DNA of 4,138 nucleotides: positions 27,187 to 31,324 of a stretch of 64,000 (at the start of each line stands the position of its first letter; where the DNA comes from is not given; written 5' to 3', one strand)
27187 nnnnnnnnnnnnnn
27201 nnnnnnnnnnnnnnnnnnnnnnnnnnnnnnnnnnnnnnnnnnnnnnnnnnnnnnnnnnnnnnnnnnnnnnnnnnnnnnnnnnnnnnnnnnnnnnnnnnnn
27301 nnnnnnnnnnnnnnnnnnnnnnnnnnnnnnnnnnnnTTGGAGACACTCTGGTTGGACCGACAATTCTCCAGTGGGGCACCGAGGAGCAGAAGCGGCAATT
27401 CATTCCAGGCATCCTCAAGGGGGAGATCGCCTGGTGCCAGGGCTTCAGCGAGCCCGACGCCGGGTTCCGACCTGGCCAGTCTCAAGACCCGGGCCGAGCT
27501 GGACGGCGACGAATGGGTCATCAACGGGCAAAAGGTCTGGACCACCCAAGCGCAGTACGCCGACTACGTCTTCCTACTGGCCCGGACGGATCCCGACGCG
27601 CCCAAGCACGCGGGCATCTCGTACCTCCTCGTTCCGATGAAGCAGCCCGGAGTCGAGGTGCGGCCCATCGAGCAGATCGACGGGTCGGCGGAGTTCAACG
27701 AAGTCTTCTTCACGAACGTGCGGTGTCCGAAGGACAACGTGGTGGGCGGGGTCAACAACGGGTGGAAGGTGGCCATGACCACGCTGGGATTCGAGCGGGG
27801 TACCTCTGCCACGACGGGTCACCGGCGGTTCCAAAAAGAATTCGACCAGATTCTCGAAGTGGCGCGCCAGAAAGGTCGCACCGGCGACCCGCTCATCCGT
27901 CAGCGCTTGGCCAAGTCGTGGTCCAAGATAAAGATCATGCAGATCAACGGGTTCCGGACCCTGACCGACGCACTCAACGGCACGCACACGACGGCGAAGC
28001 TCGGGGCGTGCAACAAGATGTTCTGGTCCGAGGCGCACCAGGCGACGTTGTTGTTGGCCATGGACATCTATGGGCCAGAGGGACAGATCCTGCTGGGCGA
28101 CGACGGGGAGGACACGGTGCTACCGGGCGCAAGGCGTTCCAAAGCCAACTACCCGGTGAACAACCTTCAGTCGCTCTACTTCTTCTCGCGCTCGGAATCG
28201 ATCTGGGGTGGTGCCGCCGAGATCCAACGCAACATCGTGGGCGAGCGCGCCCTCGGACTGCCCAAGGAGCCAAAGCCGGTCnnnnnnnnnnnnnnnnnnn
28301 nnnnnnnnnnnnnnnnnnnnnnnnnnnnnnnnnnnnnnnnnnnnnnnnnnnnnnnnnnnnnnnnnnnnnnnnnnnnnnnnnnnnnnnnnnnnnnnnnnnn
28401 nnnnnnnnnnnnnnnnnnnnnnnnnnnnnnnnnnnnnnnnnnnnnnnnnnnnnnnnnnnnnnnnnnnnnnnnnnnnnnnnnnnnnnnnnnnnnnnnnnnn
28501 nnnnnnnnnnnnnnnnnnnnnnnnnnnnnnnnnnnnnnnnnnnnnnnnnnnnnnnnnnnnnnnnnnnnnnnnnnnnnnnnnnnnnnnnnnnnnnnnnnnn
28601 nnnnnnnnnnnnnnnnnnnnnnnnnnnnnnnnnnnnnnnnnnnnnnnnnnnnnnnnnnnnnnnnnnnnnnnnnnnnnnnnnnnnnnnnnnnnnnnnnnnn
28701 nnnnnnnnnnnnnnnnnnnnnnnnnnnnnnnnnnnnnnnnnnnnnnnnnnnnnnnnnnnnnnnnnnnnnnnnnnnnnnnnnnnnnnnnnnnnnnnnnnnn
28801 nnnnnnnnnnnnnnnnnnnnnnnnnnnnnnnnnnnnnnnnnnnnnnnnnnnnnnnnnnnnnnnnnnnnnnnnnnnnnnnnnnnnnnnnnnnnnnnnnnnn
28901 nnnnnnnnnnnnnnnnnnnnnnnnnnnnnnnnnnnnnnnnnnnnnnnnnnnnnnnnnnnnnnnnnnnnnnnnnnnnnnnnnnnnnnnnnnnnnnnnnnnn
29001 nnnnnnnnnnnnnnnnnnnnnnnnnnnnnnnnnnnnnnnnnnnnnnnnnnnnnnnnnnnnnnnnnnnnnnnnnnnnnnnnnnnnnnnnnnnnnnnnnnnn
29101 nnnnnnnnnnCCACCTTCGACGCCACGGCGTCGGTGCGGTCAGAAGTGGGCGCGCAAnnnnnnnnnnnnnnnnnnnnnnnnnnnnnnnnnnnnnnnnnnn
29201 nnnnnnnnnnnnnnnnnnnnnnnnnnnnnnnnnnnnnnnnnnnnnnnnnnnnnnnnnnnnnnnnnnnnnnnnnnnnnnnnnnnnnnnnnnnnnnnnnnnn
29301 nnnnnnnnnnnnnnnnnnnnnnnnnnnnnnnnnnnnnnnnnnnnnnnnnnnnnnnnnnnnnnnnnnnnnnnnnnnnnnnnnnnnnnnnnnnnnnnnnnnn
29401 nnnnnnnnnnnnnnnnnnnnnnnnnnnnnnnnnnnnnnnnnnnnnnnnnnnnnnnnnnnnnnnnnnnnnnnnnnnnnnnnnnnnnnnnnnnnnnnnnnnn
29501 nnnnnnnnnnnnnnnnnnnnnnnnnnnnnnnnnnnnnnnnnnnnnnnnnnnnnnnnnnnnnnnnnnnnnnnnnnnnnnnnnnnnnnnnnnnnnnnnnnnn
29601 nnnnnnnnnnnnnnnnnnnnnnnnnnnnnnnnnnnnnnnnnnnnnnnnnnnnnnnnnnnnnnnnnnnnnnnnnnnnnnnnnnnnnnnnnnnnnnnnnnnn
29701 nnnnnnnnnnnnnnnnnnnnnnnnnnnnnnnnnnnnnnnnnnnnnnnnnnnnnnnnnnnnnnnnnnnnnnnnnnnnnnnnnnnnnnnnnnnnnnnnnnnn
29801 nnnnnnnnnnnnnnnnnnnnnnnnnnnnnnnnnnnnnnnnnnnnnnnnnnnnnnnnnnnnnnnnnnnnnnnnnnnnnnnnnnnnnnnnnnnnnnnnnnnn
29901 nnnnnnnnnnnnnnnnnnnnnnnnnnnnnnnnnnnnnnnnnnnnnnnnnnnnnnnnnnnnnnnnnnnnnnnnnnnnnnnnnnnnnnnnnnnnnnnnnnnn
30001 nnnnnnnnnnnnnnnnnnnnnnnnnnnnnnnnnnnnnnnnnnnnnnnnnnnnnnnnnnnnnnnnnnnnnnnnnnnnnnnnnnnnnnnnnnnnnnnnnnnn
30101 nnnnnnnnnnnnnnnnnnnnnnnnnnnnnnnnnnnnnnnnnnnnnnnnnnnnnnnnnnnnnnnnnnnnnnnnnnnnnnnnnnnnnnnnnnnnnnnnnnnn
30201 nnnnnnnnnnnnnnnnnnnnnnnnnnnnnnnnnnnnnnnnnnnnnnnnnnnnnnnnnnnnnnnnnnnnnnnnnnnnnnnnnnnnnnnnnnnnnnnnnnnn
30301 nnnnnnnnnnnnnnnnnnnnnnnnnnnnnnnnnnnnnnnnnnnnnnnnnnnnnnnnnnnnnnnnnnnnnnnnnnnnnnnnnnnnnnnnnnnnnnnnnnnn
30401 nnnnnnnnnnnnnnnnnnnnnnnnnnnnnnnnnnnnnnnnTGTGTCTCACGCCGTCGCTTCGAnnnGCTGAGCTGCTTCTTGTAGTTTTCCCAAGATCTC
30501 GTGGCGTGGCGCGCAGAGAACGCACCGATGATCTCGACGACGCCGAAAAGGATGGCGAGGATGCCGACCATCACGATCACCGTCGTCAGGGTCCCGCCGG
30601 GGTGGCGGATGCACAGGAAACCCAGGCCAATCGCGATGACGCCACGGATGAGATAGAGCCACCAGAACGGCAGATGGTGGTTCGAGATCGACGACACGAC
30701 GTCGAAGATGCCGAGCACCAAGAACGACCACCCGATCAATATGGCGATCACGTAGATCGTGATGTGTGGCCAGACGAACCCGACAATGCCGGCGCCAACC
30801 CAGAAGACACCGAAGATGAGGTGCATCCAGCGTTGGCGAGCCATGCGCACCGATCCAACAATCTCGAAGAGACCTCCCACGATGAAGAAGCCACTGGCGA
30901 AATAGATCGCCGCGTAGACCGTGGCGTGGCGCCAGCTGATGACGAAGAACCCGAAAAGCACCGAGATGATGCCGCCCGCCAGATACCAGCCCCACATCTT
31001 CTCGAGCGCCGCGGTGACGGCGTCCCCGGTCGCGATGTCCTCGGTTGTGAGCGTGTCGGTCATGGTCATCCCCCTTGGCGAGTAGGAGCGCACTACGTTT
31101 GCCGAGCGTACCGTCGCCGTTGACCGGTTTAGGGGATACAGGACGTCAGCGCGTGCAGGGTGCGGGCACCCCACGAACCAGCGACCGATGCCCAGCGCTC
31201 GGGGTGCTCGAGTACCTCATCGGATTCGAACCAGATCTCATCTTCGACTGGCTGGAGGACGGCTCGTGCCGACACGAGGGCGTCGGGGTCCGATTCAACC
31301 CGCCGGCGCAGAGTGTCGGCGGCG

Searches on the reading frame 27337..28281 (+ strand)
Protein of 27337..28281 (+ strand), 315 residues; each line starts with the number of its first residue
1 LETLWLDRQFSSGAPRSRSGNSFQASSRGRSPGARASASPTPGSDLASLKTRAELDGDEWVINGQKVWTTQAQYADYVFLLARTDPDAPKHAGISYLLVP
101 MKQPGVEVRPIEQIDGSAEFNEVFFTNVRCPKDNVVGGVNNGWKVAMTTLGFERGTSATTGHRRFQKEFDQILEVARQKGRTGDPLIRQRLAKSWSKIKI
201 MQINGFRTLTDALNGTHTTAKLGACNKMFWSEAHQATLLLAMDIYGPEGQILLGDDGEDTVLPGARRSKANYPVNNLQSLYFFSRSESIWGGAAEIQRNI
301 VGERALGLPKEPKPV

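Call 85: search_protein_families(library=pfam, max_evalue=0.00001, proteins=[window:27337-28281:+])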
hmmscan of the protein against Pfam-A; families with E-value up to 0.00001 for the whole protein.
window:27337-28281:+ (315 aa): 2 families
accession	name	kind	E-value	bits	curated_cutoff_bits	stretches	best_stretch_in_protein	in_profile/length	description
PF00441.29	Acyl-CoA_dh_1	-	2.4e-22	80.1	22.4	1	140-305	1-149/150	Acyl-CoA dehydrogenase, C-terminal domain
PF02770.24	Acyl-CoA_dh_M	-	5.4e-21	75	33.3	1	38-128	5-97/97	Acyl-CoA dehydrogenase, middle domain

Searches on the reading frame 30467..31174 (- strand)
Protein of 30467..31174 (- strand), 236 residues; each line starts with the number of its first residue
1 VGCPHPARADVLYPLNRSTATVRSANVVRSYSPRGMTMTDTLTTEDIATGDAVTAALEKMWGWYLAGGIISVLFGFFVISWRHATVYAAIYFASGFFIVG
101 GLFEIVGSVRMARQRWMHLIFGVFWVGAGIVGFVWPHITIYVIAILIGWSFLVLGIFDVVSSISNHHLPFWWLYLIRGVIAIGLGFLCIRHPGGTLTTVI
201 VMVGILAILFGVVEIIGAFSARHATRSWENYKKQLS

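Call 85: search_protein_families(library=pfam, max_evalue=0.00001, proteins=[window:30467-31174:-])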
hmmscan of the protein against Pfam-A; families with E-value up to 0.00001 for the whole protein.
window:30467-31174:- (236 aa): 1 family
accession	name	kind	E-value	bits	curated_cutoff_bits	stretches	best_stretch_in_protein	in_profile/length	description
PF03729.18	DUF308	-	6.3e-26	90.9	25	3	176-227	1-52/73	Short repeat of unknown function (DUF308)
